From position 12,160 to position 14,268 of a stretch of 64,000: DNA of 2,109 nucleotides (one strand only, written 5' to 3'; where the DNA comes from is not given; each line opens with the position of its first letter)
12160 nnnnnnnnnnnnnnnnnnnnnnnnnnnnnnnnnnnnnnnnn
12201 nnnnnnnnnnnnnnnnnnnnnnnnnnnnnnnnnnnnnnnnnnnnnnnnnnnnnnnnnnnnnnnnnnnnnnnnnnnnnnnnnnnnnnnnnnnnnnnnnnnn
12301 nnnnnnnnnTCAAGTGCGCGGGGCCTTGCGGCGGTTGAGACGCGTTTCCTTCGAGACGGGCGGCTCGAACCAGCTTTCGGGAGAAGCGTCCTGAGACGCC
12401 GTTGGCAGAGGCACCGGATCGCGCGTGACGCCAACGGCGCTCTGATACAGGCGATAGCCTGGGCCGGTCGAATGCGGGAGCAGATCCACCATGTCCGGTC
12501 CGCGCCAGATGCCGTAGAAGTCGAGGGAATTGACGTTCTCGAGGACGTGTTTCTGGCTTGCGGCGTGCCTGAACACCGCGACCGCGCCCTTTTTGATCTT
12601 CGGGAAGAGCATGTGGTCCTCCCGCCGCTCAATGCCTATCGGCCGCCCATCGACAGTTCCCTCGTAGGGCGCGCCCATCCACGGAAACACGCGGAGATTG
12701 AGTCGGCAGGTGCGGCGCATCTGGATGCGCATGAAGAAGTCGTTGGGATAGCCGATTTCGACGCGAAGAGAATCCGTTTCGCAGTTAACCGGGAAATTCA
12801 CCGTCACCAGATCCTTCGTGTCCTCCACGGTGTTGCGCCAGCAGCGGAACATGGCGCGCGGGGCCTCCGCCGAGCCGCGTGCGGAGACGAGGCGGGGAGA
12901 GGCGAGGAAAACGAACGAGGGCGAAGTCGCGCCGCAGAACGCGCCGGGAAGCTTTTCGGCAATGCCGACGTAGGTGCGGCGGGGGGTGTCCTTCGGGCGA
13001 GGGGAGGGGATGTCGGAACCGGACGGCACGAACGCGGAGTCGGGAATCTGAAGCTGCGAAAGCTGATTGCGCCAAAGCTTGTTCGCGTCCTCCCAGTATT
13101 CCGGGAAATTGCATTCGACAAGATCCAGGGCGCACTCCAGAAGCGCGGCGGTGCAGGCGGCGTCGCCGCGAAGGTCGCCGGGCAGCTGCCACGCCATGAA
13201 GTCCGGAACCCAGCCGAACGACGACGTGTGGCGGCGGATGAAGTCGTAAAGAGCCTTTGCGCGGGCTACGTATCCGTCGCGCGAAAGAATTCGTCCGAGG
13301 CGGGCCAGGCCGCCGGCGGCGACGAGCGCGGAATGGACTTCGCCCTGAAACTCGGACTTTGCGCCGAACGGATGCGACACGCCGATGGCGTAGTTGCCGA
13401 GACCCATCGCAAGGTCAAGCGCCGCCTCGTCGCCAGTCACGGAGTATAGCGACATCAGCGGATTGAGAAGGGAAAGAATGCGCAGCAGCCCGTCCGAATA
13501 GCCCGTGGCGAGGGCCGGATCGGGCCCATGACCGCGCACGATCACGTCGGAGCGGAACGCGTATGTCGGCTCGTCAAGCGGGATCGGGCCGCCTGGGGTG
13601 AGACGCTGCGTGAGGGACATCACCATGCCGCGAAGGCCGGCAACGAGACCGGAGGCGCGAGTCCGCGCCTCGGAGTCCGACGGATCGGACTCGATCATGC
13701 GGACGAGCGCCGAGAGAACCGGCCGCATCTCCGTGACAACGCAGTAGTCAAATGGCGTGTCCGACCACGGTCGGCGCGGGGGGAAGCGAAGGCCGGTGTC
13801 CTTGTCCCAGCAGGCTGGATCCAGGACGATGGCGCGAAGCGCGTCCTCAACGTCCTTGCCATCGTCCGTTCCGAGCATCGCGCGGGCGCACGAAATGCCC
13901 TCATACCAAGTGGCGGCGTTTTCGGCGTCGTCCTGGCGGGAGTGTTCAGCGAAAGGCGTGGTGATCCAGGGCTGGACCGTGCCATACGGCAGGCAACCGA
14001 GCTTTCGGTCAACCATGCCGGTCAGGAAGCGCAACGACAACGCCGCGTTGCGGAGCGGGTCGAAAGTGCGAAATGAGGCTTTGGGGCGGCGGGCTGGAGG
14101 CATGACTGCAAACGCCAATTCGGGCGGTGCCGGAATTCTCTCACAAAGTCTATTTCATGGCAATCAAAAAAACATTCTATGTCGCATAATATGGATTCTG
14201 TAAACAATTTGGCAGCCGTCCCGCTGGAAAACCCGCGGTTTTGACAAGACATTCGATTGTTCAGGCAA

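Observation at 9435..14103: Compact operon coupling a Hanks-type Ser/Thr kinase to an LpxC-family deacetylase and the MlaEF lipid transporter, plus two unknown proteins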

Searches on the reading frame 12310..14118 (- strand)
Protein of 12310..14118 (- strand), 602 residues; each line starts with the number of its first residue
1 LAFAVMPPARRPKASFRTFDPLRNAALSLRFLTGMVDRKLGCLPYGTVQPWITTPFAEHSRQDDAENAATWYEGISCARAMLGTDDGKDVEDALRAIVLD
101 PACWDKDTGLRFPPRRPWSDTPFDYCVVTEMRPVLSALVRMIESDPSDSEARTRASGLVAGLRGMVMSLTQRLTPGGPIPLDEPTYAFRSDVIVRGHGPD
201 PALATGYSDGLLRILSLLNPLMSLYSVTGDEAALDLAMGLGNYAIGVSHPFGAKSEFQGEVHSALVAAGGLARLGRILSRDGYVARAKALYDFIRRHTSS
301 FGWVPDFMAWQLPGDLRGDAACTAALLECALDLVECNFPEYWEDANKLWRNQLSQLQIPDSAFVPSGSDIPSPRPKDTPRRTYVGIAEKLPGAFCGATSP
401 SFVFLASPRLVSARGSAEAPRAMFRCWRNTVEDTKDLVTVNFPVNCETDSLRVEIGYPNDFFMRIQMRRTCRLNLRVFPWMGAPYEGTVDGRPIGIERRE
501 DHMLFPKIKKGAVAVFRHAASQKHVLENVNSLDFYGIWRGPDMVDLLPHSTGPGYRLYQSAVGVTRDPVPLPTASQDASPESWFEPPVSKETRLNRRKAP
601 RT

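Call 3: search_protein_families(library=pfam, proteins=[window:12310-14118:-], max_evalue=0.1)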
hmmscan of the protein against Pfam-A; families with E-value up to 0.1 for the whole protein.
window:12310-14118:- (602 aa): 0 families

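Call 4: search_protein_families(library=ncbifam, proteins=[window:12310-14118:-], max_evalue=0.1)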
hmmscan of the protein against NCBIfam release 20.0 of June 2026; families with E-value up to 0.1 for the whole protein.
window:12310-14118:- (602 aa): 0 families

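Call 25: find_homologous_proteins(query=window:12310-14118:-, max_evalue=0.001)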
Query window:12310-14118:- (602 aa): 36 proteins with E <= 0.001 among 8000 candidates.
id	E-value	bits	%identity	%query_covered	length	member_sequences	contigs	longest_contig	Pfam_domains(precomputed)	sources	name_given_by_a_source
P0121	0.0e+0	1395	100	99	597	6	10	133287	-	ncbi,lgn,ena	-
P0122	0.0e+0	1237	87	99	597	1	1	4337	-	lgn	-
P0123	0.0e+0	1161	81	99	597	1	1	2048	-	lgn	-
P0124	4.9e-258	876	65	99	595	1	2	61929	-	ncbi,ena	-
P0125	3.0e-240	817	60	99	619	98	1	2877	-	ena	-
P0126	1.8e-238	811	60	97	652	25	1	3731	-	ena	-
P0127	1.8e-237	808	60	99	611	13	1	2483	-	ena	-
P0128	3.9e-236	803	59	98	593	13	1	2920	-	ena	-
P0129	2.6e-231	787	58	97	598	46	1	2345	-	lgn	-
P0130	5.4e-231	786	57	99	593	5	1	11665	-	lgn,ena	-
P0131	8.2e-230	782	57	98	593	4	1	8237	-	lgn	-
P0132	1.4e-229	782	58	97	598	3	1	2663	-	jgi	-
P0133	2.0e-227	775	56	100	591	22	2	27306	-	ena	-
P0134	1.8e-222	758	57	98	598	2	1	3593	-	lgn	-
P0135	1.4e-220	752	56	98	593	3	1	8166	-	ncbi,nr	ncbi:MAG: hypothetical protein IJS46_00255 [Kiritimatiellae bacterium]|nr:hypothetical protein [Kiri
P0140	1.7e-196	672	50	99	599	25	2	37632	-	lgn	-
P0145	2.7e-176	606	47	98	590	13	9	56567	-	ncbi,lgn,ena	-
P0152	6.7e-155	535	44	98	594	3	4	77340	-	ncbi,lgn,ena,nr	ncbi:MAG: hypothetical protein J6V41_07390 [Kiritimatiellae bacterium]|nr:hypothetical protein [Kiri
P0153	6.4e-118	413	39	92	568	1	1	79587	-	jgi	jgi:hypothetical protein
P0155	2.0e-100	355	35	93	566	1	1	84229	PF07944.19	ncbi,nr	ncbi:MAG: glycoside hydrolase family 127 protein [Clostridiales bacterium]|nr:glycoside hydrolase fa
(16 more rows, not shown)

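Call 27: find_encoding_contigs(protein=P0145, flank=8000, max_places=1)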
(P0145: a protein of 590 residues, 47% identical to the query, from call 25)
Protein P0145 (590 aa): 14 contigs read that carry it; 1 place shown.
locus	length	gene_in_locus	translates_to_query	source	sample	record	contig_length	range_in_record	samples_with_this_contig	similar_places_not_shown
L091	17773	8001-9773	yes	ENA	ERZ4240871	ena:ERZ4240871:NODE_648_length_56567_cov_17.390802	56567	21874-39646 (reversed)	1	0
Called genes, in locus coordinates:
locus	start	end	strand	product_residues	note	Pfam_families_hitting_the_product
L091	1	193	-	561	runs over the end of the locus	PF00152:tRNA-synt_2, PF02938:GAD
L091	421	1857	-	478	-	PF00285:Citrate_synt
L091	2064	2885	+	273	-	PF00696:AA_kinase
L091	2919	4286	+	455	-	PF00171:Aldedh (faint)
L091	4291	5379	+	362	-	-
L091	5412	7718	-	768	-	PF22745:Nlig-Ia, PF01653:DNA_ligase_aden, PF03120:OB_DNA_ligase, PF03119:DNA_ligase_ZBD, PF00533:BRCT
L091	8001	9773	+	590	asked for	-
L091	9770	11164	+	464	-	PF02875:Mur_ligase_C (faint), PF08245:Mur_ligase_M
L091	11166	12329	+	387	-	PF23472:LysM2_CERK1_LYK3_4_5 (faint), PF23446:LysM1_NFP_LYK (faint), PF23473:LysM3_LYK4_5 (faint), PF01476:LysM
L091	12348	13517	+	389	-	PF01098:FTSW_RODA_SPOVE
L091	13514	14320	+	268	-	PF23023:Anti-Pycsar_Apyc1, PF00753:Lactamase_B (weak), PF12706:Lactamase_B_2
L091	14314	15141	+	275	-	PF00005:ABC_tran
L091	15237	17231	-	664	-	-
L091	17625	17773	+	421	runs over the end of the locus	PF02638:GHL10 (weak)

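Call 28: find_encoding_contigs(protein=P0152, flank=8000, max_places=1)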
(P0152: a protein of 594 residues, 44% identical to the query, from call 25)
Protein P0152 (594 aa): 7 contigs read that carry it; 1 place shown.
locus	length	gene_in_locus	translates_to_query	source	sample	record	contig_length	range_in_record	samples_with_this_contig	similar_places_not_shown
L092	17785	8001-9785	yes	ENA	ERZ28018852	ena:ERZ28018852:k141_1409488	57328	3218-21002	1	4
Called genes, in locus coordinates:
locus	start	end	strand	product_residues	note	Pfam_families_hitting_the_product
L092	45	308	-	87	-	-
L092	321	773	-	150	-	PF04463:2-thiour_desulf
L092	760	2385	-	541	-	-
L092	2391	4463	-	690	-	PF00069:Pkinase, PF07714:PK_Tyr_Ser-Thr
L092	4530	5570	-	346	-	PF01263:Aldose_epim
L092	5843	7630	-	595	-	PF00005:ABC_tran, PF02463:SMC_N (faint), PF13555:AAA_29 (faint), PF25199:nSTAND_NTPase5 (faint), PF13304:AAA_21 (faint), PF12848:ABC_tran_Xtn, PF00005:ABC_tran, PF16326:ABC_tran_CTD, +1 more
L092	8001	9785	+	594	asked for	-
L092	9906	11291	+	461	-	PF21799:MurD-like_N (weak), PF08245:Mur_ligase_M, PF02875:Mur_ligase_C (weak)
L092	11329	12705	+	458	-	PF23472:LysM2_CERK1_LYK3_4_5 (faint), PF23473:LysM3_LYK4_5 (faint), PF01476:LysM, PF23446:LysM1_NFP_LYK (faint), PF01476:LysM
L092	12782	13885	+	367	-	PF01098:FTSW_RODA_SPOVE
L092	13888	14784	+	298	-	PF23023:Anti-Pycsar_Apyc1, PF00753:Lactamase_B, PF13483:Lactamase_B_3 (weak), PF12706:Lactamase_B_2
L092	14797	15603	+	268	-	PF00005:ABC_tran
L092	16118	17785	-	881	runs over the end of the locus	PF01326:PPDK_N, PF00391:PEP-utilizers, PF02896:PEP-utilizers_C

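Call 29: find_encoding_contigs(protein=P0140, flank=8000, max_places=1)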
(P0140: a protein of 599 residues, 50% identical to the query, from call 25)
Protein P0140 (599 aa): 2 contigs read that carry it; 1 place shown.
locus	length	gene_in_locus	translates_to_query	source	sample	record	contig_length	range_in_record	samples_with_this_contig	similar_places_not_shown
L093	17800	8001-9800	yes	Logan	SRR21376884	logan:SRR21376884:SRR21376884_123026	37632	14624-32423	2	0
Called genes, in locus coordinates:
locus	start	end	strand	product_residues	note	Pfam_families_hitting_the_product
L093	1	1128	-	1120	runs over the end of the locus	PF02837:Glyco_hydro_2_N, PF00703:Glyco_hydro_2, PF02836:Glyco_hydro_2_C, PF16353:LacZ_4, PF02929:Bgal_small_N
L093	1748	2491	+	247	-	PF00497:SBP_bac_3, PF10613:Lig_chan-Glu_bd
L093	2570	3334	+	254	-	PF00497:SBP_bac_3, PF10613:Lig_chan-Glu_bd (weak), PF12974:Phosphonate-bd (faint)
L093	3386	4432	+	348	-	PF00528:BPD_transp_1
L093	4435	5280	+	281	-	PF02463:SMC_N (faint), PF00005:ABC_tran, PF13304:AAA_21 (faint)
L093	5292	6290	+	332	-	-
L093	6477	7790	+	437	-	PF02133:Transp_cyt_pur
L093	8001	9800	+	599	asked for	-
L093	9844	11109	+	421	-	PF00684:DnaJ_CXXCXGXG (faint), PF13240:Zn_Ribbon_1 (weak)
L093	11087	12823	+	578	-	PF00069:Pkinase, PF07714:PK_Tyr_Ser-Thr, PF03109:ABC1 (weak)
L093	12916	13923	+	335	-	PF02653:BPD_transp_2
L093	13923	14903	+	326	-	PF00532:Peripla_BP_1 (weak), PF13407:Peripla_BP_4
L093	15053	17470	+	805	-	PF01588:tRNA_bind, PF03483:B3_4, PF03484:B5, PF17759:tRNA_synthFbeta, PF03147:FDX-ACB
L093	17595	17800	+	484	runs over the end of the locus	PF13742:tRNA_anti_2, PF01336:tRNA_anti-codon, PF02601:Exonuc_VII_L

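Call 31: search_solved_structures(query=A2, max_evalue=1, show_alignments=1)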
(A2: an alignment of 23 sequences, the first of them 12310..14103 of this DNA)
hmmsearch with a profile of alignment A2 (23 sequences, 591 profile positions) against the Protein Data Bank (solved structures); distinct sequences matched with E-value up to 1: 2.
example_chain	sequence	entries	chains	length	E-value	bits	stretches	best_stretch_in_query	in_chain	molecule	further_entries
8fit_A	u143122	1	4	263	0.32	12.5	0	128-177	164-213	cs074A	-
4mu9_A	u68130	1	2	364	0.7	11.3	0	265-290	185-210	Glycoside hydrolase family 73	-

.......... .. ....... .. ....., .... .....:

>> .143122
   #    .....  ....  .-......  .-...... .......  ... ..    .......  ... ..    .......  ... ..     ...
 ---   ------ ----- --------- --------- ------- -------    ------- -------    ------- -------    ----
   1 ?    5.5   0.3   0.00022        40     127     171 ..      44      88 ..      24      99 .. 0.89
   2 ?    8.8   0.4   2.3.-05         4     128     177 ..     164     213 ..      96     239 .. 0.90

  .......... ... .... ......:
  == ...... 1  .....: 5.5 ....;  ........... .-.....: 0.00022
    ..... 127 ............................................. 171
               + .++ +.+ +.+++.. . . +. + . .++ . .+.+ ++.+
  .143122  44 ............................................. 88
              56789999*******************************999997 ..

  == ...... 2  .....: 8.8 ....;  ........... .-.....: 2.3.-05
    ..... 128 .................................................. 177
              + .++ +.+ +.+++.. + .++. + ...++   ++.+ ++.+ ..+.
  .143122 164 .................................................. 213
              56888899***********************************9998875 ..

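Call 32: search_protein_families(library=pfam, alignment_id=A2, max_evalue=1)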
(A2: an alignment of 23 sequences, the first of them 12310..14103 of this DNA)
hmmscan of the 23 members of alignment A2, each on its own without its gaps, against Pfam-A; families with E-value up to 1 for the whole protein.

A. member 1, window:12310-14103:- (597 aa): 0 families

B. families by the number of members that match (of 23 scanned): 4 families
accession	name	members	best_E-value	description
PF07944.18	Beta-AFase-like_GH127_cat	7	6.3e-07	Beta-L-arabinofuranosidase, GH127 catalytic domain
PF03663.20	Glyco_hydro_76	1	0.032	Glycosyl hydrolase family 76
PF15575.11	Imm49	1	0.085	Immunity protein 49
PF00982.27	Glyco_transf_20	1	0.38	Glycosyltransferase family 20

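Call 41: predict_structure(alignment_id=A2)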
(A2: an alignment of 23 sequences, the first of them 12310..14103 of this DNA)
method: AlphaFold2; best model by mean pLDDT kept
length: 597 residues; sequences in the alignment: 23
mean_pLDDT: 88.1   pTM: 0.91
mean pLDDT of the five models: 88.1, 86.7, 86.1, 85.3, 83.3
residues with pLDDT >= 90: 382; 70-90: 153; 50-70: 44; < 50: 18
segments of 3 or more residues with pLDDT < 50: 1-4, 584-597
pLDDT, mean of each block of 10 residues (from residue 1): 57 93 98 96 91 91 97 98 98 96 93 85 95 98 98 96 92 93 92 87 83 97 97 95 66 85 97 94 92 84 67 89 97 94 91 91 86 93 95 84 87 97 95 96 96 93 97 92 95 92 97 89 78 82 68 76 77 57 44 40
secondary structure, 60 per line:
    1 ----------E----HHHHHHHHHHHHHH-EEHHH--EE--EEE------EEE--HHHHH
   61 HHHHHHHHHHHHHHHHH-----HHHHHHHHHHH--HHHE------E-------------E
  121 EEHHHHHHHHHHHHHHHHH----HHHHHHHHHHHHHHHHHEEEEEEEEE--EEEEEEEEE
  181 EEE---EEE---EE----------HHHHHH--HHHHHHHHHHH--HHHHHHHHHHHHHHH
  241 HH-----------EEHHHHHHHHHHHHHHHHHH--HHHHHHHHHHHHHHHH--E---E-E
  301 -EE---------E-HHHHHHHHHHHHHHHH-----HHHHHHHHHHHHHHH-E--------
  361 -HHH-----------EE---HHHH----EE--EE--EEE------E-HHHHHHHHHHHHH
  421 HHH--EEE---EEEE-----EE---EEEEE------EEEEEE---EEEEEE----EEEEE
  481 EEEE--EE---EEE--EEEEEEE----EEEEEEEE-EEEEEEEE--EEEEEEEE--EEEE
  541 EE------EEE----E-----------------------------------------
elements in order: H16-29 E42-44 E51-53 H56-77 H83-93 E120-122 H123-139 H144-160 E161-169 E172-183 E187-189 H205-210 H213-223 H226-242 H256-273 H276-291 H315-330 H336-350 H381-384 E397-399 H408-423 E426-428 E432-435 E446-450 E457-462 E466-471 E476-484 E492-494 E497-503 E508-515 E517-524 E527-534 E537-542 E549-551

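Call 46: fold_search(model_id=the predicted structure, library=pdb)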
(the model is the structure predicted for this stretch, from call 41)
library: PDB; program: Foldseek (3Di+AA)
matches with E <= 10: 1163; with E <= 0.001: 169
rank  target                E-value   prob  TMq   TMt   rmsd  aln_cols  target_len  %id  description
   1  8qf2                  2.5e-16  1.00  0.52  0.48   9.6       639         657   15  Beta-L-Arabinofurano-cyclitol Aziridines are Cysteine-directed Broad-spectrum Inhibitors and Activity-based Probes for R (released 2023-12-13)
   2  4qjy_A                3.8e-16  1.00  0.53  0.50   8.8       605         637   14  Crystal structure of native Ara127N, a GH127 beta-L-arabinofuranosidase from Geobacillus Stearothermophilus T6 (released 2015-06-10)
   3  3wkw                  6.3e-16  1.00  0.52  0.49   9.6       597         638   16  Crystal structure of GH127 beta-L-arabinofuranosidase HypBA1 from Bifidobacterium longum ligand free form (released 2014-04-30)
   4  7exu                  6.9e-16  1.00  0.54  0.50   8.4       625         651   15  GH127 beta-L-arabinofuranosidase HypBA1 E322Q mutant complexed with p-nitrophenyl beta-L-arabinofuranoside (released 2021-11-17)
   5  3wrg                  7.6e-16  1.00  0.52  0.48   9.2       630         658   16  The complex structure of HypBA1 with L-arabinose (released 2014-09-03)
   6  7exw                  8.8e-16  1.00  0.57  0.53   6.9       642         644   15  GH127 beta-L-arabinofuranosidase HypBA1 covalently complexed with alpha-L-arabinofuranosylamide (released 2021-11-17)
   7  3wrf                  8.8e-16  1.00  0.51  0.48  10.1       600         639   16  The crystal structure of native HypBA1 from Bifidobacterium longum JCM 1217 (released 2014-09-03)
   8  3wkx                  1.0e-15  1.00  0.54  0.49   9.3       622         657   16  Crystal structure of GH127 beta-L-arabinofuranosidase HypBA1 from Bifidobacterium longum arabinose complex form (released 2014-04-30)
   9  7dif                  1.1e-15  1.00  0.52  0.48  10.3       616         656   16  GH127 beta-L-arabinofuranosidase HypBA1 covalently complexed with beta-L-arabinofuranose-configured cyclophellitol at 1. (released 2021-01-27)
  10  3wre                  1.3e-15  1.00  0.54  0.51   9.4       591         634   16  The crystal structure of native HypBA1 from Bifidobacterium longum JCM 1217 (released 2014-09-03)
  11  4qk0_A                1.3e-15  1.00  0.53  0.50   8.4       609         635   15  Crystal structure of Ara127N-Se, a GH127 beta-L-arabinofuranosidase from Geobacillus Stearothermophilus T6 (released 2015-06-10)
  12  7exv                  3.9e-15  1.00  0.52  0.48  10.7       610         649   16  GH127 beta-L-arabinofuranosidase HypBA1 covalently complexed with beta-L-arabinofuranoylamide (released 2021-11-17)
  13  6yqh                  6.6e-15  1.00  0.58  0.46   6.5       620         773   13  GH146 beta-L-arabinofuranosidase bound to covalent inhibitor (released 2021-01-27)
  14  8qf8_A                7.3e-15  1.00  0.57  0.45   6.7       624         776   13  GH146 beta-L-arabinofuranosidase from Bacteroides thetaioatomicron in complex with beta-l-arabinofurano cyclophellitol (released 2023-12-13)
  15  5opj                  1.7e-14  1.00  0.56  0.44   6.9       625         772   14  Beta-L-arabinofuranosidase (released 2018-02-28)
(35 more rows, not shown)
